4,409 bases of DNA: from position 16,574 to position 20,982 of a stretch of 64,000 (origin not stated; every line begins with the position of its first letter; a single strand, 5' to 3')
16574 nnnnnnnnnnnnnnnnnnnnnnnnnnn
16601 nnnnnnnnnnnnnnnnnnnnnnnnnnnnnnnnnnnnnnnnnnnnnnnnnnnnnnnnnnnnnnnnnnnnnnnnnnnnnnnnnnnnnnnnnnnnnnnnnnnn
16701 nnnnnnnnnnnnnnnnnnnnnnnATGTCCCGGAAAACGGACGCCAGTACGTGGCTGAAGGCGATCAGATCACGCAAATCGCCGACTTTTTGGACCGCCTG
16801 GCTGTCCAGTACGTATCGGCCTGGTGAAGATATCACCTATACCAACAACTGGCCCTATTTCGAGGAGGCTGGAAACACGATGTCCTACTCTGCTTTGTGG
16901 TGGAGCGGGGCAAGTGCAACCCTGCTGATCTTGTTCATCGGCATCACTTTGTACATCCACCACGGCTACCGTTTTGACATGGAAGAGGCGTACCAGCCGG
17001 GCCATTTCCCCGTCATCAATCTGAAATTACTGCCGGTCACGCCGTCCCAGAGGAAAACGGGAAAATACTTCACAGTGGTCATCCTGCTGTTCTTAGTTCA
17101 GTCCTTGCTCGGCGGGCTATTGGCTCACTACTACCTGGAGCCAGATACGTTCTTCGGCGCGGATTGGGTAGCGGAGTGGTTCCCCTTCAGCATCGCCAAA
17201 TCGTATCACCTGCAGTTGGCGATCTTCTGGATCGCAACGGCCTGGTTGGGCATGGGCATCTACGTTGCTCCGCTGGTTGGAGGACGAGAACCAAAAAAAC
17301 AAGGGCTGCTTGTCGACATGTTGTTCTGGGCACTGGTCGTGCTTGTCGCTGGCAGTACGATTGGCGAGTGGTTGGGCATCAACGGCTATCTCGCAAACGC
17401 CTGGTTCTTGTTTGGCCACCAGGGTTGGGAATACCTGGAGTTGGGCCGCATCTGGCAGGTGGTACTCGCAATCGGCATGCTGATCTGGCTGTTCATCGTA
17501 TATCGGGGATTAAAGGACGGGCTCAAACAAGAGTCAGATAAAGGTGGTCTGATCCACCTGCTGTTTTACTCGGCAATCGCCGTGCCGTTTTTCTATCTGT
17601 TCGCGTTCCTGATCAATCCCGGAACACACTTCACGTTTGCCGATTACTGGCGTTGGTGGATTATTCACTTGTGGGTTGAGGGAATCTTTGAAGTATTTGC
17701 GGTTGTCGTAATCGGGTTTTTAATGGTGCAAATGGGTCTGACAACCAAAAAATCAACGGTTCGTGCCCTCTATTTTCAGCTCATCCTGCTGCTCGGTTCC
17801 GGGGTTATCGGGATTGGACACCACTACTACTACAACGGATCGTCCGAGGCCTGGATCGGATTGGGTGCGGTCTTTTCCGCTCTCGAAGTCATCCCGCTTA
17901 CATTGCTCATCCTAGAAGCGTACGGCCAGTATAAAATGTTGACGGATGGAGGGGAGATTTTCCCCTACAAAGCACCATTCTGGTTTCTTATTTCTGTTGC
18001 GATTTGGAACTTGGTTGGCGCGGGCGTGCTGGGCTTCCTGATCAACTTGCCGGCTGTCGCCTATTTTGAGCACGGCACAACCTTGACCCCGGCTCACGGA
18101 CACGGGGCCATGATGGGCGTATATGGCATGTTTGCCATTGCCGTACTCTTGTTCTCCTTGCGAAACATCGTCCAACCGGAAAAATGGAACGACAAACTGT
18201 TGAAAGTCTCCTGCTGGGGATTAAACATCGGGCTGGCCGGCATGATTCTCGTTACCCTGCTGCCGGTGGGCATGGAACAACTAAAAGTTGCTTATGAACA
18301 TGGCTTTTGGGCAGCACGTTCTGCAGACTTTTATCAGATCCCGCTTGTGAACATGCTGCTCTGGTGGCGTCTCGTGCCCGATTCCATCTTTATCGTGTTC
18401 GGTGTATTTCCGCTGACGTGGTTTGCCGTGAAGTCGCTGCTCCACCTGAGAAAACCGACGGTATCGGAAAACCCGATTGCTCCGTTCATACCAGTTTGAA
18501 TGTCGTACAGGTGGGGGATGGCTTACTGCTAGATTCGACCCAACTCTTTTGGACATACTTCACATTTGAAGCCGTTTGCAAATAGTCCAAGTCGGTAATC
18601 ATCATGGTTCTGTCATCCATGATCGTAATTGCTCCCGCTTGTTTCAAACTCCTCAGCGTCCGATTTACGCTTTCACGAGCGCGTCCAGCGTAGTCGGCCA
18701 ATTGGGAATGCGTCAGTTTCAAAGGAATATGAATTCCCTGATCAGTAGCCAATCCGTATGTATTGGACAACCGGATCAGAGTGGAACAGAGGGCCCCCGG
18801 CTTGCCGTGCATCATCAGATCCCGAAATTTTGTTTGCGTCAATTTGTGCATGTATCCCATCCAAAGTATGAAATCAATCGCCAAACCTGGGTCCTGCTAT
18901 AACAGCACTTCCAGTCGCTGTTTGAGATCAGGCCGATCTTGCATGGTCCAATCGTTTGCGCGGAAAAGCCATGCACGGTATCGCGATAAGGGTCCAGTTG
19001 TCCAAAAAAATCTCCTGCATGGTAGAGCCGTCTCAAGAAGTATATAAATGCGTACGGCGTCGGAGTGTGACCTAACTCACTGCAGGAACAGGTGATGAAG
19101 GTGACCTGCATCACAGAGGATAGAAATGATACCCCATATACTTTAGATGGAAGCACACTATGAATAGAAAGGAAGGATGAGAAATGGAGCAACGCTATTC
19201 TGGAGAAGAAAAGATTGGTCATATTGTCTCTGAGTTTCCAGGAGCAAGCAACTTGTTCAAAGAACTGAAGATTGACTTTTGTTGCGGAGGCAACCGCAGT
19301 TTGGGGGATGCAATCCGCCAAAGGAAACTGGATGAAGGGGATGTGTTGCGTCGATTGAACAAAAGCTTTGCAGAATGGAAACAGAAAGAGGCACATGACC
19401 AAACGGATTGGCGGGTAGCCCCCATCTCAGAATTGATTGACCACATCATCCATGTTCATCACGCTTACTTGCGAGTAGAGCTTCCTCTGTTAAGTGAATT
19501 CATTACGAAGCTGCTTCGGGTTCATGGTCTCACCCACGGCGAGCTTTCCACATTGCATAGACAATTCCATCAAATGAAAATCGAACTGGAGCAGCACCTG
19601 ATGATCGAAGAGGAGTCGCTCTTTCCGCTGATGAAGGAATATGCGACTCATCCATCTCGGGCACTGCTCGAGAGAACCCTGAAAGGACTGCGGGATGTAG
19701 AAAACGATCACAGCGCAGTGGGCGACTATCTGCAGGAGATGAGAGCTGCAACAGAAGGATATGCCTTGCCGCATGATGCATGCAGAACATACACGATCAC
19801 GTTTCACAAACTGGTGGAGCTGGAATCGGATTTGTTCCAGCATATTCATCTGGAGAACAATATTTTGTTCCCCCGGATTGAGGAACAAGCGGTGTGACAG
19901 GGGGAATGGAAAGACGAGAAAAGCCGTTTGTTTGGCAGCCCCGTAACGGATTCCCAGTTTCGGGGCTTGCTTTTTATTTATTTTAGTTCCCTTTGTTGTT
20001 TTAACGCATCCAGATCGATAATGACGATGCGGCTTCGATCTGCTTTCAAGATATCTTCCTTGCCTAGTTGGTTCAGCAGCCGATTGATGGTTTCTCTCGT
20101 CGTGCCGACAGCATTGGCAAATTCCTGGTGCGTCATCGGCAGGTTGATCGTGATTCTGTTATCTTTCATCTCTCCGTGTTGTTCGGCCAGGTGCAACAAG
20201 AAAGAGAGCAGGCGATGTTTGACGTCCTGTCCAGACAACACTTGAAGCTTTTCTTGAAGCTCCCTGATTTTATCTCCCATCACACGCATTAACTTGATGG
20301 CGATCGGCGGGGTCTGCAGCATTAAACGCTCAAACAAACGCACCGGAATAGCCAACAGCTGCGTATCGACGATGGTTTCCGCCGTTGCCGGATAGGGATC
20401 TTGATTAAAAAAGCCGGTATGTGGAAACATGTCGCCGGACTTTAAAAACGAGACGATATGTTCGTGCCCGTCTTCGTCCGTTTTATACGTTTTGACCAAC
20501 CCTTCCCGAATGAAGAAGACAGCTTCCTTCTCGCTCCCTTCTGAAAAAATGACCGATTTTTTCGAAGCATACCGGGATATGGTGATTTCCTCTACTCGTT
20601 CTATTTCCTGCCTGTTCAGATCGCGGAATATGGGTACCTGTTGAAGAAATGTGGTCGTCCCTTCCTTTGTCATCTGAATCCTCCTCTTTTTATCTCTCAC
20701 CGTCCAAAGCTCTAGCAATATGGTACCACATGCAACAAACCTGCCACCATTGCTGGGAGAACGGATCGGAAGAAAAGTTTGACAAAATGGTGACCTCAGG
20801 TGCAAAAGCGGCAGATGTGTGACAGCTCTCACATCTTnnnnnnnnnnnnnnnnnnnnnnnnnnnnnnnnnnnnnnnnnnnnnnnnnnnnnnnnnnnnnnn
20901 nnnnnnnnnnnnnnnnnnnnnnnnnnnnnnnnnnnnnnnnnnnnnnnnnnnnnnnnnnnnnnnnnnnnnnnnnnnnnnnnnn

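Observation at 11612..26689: Fnr-type regulon: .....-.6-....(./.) boxes precede seven anaerobic / NO-stress transcription units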

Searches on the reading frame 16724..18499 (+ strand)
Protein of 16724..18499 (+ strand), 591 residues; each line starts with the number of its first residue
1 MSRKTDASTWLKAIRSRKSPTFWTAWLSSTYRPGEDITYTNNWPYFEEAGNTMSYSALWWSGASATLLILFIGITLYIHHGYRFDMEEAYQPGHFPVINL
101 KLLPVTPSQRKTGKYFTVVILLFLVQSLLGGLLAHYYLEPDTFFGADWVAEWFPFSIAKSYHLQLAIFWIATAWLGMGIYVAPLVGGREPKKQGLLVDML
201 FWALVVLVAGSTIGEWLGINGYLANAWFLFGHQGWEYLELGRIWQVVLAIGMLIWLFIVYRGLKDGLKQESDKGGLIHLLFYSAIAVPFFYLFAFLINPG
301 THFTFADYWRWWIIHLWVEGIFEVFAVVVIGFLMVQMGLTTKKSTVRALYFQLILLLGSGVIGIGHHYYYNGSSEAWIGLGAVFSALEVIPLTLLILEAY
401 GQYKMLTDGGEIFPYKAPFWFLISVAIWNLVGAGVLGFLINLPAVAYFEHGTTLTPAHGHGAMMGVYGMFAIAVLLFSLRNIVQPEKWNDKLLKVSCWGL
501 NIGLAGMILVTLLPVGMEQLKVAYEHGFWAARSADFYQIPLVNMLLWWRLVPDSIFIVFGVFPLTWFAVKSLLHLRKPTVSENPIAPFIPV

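Call 8: search_protein_families(library=pfam, proteins=[window:16724-18499:+])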
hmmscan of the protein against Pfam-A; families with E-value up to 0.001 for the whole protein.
window:16724-18499:+ (591 aa): 2 families
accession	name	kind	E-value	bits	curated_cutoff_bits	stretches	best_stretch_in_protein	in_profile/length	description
PF00115.25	COX1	-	1.8e-54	185.7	34.8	1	113-551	4-432/436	Cytochrome C and Quinol oxidase polypeptide I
PF22085.1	NorB_cytochrome_c-like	-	9.6e-08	33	29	1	21-45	157-181/181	Nitric oxide reductase subunit B, cytochrome c-like domain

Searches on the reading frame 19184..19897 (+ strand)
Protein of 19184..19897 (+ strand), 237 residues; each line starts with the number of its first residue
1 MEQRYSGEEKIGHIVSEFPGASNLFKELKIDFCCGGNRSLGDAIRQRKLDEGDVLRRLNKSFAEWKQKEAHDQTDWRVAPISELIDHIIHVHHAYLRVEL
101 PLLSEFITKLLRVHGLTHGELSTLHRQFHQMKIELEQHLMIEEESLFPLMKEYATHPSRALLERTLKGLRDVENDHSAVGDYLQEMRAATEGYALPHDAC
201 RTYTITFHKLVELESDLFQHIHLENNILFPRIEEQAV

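Call 8: search_protein_families(library=pfam, proteins=[window:19184-19897:+])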
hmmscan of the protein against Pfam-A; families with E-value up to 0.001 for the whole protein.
window:19184-19897:+ (237 aa): 2 families
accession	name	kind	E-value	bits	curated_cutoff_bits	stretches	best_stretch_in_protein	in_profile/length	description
PF04405.19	ScdA_N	-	1.7e-19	69.7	32.5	1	8-60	2-54/56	Domain of Unknown function (DUF542)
PF01814.28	Hemerythrin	-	1.8e-17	64.4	25.3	1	85-232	2-127/127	Hemerythrin HHE cation binding domain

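Call 22: search_protein_families(library=ncbifam, proteins=[window:19184-19897:+])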
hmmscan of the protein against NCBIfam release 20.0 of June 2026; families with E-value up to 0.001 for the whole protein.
window:19184-19897:+ (237 aa): 6 families
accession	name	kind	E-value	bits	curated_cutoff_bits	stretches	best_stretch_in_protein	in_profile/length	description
TIGR03652.1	FeS_repair_RIC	equivalog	5.8e-74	248.5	204.7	1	11-232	1-216/216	iron-sulfur cluster repair di-iron protein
NF008221.0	PRK10992.1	equivalog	2.1e-47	161.4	254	1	8-234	5-218/220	iron-sulfur cluster repair protein YtfE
NF009777.0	PRK13276.1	equivalog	9e-41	140.1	259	1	9-232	6-223/224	iron-sulfur cluster repair di-iron protein ScdA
NF041614.1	FeSrepair_DnrN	equivalog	8.1e-18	65.2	300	1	72-232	3-154/157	iron-sulfur cluster repair protein DnrN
NF008899.0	PRK12266.1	equivalog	0.00037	19.1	360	1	47-190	365-503/508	glycerol-3-phosphate dehydrogenase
NF053874.1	persist_PA2171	equivalog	0.00039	20.2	190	0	173-234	8-60/157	PA2171 family ribosome-binding persister protein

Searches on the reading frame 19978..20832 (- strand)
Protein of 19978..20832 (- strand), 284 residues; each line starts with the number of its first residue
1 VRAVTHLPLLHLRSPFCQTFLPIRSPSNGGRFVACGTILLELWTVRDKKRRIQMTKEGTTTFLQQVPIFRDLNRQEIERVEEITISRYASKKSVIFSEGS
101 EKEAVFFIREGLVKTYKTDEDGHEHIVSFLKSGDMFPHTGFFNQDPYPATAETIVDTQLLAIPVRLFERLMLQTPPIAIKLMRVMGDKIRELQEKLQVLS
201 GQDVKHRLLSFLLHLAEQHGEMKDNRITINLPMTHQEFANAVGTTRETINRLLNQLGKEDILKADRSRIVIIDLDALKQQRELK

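Call 8: search_protein_families(library=pfam, proteins=[window:19978-20832:-])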
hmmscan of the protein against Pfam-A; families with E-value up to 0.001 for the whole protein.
window:19978-20832:- (284 aa): 3 families
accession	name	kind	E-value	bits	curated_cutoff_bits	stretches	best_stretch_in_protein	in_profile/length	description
PF00027.35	cNMP_binding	-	3.4e-21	75.4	27.5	1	88-173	3-88/89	Cyclic nucleotide-binding domain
PF13545.12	HTH_Crp_2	-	6.2e-20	71.4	27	1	207-279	2-69/70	Crp-like helix-turn-helix domain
PF00325.26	Crp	-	3.3e-10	39.9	21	1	231-259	1-29/32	Bacterial regulatory proteins, crp family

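Call 21: find_related_loci(query=window:19978-20673:-, collection=genome_contigs, flank=10000)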
Query window:19978-20673:- (231 aa) in genome_contigs; peptide patterns used: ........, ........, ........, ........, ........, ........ (x = any residue, [..] = any of these).
302 stretches matched a pattern; 96 encode a relative of the query (tblastn E <= 1e-3); the best 80 are kept; 80 distinct loci.
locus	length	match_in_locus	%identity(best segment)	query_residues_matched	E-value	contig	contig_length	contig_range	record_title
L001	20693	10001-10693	80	1-231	2e-126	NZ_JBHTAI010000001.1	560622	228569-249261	Cohnella cellulosilytica strain TISTR 1996 GCM70025330_62, whole genome shotgun sequence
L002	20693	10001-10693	81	1-231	3e-125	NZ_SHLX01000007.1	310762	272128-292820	Paenibacillus cymbidii strain R196 Scaffold7_1, whole genome shotgun sequence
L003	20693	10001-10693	78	1-231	1e-125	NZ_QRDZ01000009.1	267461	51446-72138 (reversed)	Cohnella phaseoli strain CECT 7287 Ga0244611_109, whole genome shotgun sequence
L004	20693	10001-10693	77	1-231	5e-124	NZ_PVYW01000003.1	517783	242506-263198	Cohnella sp. SGD-V74 Ga0139070_103, whole genome shotgun sequence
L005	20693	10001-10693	77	1-231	5e-124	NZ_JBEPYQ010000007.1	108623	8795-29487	MAG: Cohnella sp. isolate 03V1_S199.concoct.131_sub NODE_171_length_108623_cov_2.434965, whole genome shotgun sequence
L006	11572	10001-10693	80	1-231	5e-123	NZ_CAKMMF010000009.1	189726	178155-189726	Paenibacillus plantiphilus strain CIP 111893, whole genome shotgun sequence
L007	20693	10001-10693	76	1-231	2e-122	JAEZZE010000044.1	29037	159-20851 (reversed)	MAG: Bacillota bacterium isolate OH_PFB_39 k127_34884, whole genome shotgun sequence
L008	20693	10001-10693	77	1-231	8e-122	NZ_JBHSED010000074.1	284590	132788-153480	Cohnella boryungensis strain CCUG 59598 velvet_auto_127_74, whole genome shotgun sequence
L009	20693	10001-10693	79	1-231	2e-120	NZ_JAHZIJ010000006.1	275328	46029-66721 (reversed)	Paenibacillus oenotherae strain DT7-4 NODE_6_length_275328_cov_18.8988_ID_901, whole genome shotgun sequence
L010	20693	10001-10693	75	1-231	9e-120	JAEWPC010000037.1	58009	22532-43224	MAG: Bacillota bacterium isolate OH_SBlB_88 k127_1134775, whole genome shotgun sequence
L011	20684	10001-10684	78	1-228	1e-117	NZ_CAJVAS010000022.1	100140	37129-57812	Paenibacillus solanacearum isolate CIP111600, whole genome shotgun sequence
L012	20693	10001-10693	75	1-231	3e-117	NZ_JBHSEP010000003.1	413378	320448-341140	Cohnella hongkongensis strain CCUG 49571 spades_K_17_127_3, whole genome shotgun sequence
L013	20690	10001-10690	75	1-230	5e-117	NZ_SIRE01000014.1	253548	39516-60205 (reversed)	Paenibacillus thalictri strain N2SHLJ1 Scaffold13_1, whole genome shotgun sequence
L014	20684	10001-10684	76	4-231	5e-117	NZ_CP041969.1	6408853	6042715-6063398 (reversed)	Cohnella cholangitidis strain 1605-214 chromosome, complete genome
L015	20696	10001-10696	75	1-231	1e-116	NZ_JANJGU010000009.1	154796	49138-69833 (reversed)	Lederbergia panacisoli strain KACC 17503 Scaffold11, whole genome shotgun sequence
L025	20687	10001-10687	73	1-229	4e-112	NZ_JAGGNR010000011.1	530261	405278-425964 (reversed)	Paenibacillus polymyxa strain ISL-58 ISL58_12, whole genome shotgun sequence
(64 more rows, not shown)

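Call 22: search_protein_families(library=ncbifam, proteins=[window:19978-20673:-])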
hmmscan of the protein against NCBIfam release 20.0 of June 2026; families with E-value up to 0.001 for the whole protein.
window:19978-20673:- (231 aa): 12 families
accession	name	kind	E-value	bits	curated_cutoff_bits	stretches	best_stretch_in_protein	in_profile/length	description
NF008365.0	PRK11161.1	subfamily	4.6e-29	101.4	228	1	12-226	27-241/250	fumarate/nitrate reduction transcriptional regulator Fnr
NF008732.0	PRK11753.1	equivalog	3.5e-27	95.3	266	1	28-220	21-212/214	cAMP-activated global transcriptional regulator CRP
NF053664.1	TransRegPtrACyano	equivalog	2.4e-24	85.7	300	1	35-220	9-191/196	Crp/Fnr family transcriptional regulator PtrA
TIGR03697.1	NtcA_cyano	equivalog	2.5e-24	86.1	244.95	1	41-226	3-190/193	global nitrogen regulator NtcA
NF050806.1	TransRegFixKCaul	equivalog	1.3e-21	76.8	300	1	21-225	14-211/215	transcriptional regulator FixK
NF045989.1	TransRegFnrLRhodb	equivalog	2.9e-19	69.3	300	1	20-226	25-233/245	transcriptional regulator FnrL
NF006901.0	PRK09392.1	equivalog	1.3e-17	64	211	1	9-226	8-219/236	transcriptional activator FtrB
NF010499.0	PRK13918.1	equivalog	2.6e-17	63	274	1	40-228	21-201/205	CRP/FNR family transcriptional regulator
NF052518.1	TransRegLdrP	equivalog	3.3e-16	59.9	300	1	37-227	5-187/195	transcriptional regulator LdrP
NF007707.0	PRK10402.1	subfamily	1.3e-10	41.3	180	1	31-224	32-214/226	transcriptional regulator YeiL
NF041163.2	encap_f2b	equivalog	3.5e-08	33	400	1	10-137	73-202/450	family 2B encapsulin nanocompartment shell protein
NF050815.1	TransActFtrBCaul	equivalog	2.1e-05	23.9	300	1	10-218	11-213/251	transcriptional activator FtrB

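Call 34: search_solved_structures(query=window:19978-20673:-, max_evalue=0.001)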
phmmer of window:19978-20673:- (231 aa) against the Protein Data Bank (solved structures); distinct sequences matched with E-value up to 0.001: 80 (the best 60 are shown).
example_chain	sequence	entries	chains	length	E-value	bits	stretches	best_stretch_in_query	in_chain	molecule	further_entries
9qmc_A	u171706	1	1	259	3.2e-24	89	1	9-226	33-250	FNR type regulator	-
9qlt_A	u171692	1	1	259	4.6e-24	88.5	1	12-226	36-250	FNR type regulator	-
9qll_A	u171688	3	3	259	1.2e-23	87.1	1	12-226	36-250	FNR type regulator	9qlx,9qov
5cvr_A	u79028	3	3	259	1.2e-23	87.1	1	12-226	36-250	FNR type regulator | FNR regulator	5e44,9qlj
8qto_A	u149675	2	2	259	1.9e-23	86.5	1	18-226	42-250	FNR type regulator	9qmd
9qly_A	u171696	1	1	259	3.2e-23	85.8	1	12-226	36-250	FNR type regulator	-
2xgx_A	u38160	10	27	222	5.9e-23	84.9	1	32-227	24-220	GLOBAL NITROGEN REGULATOR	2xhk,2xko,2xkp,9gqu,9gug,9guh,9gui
8h3v_X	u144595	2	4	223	1.5e-21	80.3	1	38-218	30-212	NtcA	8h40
3la2_A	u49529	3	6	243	1.9e-21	80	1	38-218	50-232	Global nitrogen regulator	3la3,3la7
4byy_A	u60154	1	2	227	4.7e-21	78.7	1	4-226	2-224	TRANSCRIPTIONAL REGULATOR, CRP/FNR FAMILY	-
3r6s_A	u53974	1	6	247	5e-21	78.6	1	4-226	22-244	transcription regulator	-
2hkx_A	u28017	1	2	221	5.4e-21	78.5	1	14-226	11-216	Carbon monoxide oxidation system transcription regulator CooA-1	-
2fmy_A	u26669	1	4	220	1.2e-20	77.4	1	15-226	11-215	carbon monoxide oxidation system transcription regulator CooA-1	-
4cyd_A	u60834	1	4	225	1.3e-20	77.3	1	10-226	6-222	PROBABLE TRANSCRIPTION REGULATOR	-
1hw5_A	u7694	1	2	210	5.5e-20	75.2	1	32-218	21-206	CATABOLITE GENE ACTIVATOR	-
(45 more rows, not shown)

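Call 84: find_homologous_proteins(query=window:19978-20673:-, max_evalue=1e-15)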
Query window:19978-20673:- (231 aa): 354 proteins with E <= 1e-15 among 704 candidates; the best 120 are listed.
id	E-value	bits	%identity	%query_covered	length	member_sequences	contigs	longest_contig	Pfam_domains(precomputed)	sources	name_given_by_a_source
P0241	1.1e-144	497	100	100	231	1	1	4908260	PF13545.13,PF00027.36,PF00325.27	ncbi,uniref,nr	ncbi:Crp/Fnr family transcriptional regulator [Brevibacillus humidisoli]|uniref:Crp/Fnr family trans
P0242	6.9e-118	410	80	100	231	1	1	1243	PF13545.13,PF00027.36,PF00325.27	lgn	-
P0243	4.4e-117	407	80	100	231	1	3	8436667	PF13545.13,PF00027.36,PF00325.27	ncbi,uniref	ncbi:Crp/Fnr family transcriptional regulator [Cohnella cellulosilytica]|uniref:Crp/Fnr family trans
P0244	6.4e-117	407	80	100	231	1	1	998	PF13545.13,PF00027.36,PF00325.27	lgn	-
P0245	7.7e-117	406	80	100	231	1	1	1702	PF13545.13,PF00027.36,PF00325.27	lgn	-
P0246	5.8e-116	404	81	100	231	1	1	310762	PF13545.13,PF00027.36,PF00325.27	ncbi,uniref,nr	ncbi:Crp/Fnr family transcriptional regulator [Paenibacillus cymbidii]|uniref:Crp/Fnr family transcr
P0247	1.0e-115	403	78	100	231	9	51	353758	PF13545.13,PF00027.36,PF00325.27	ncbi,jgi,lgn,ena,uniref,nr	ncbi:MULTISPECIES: Crp/Fnr family transcriptional regulator [Cohnella]|uniref:Transcriptional regula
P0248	7.8e-114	397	81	100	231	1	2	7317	PF13545.13,PF00027.36,PF00325.27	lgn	-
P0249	9.9e-114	396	78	100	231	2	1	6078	PF13545.13,PF00027.36,PF00325.27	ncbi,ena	-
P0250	1.6e-113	396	78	100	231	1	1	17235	PF13545.13,PF00027.36,PF00325.27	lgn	-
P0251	2.3e-112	392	77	100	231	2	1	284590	PF13545.13,PF00027.36,PF00325.27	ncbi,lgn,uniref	ncbi:Crp/Fnr family transcriptional regulator [Cohnella boryungensis]|uniref:Crp/Fnr family transcri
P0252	4.1e-112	391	79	100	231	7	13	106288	PF13545.13,PF00027.36,PF00325.27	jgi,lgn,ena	jgi:cAMP-binding proteins - catabolite gene activator and regulatory subunit of cAMP-dependent prote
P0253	6.0e-112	390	78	100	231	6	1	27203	PF13545.13,PF00027.36,PF00325.27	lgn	-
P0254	6.8e-112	390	76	100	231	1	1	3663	PF13545.13,PF00027.36,PF00325.27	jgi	jgi:CRP/FNR family transcriptional regulator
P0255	2.8e-111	388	76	100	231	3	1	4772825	PF13545.13,PF00027.36,PF00325.27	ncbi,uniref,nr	ncbi:Crp/Fnr family transcriptional regulator [Cohnella panacarvi]|uniref:Crp/Fnr family transcripti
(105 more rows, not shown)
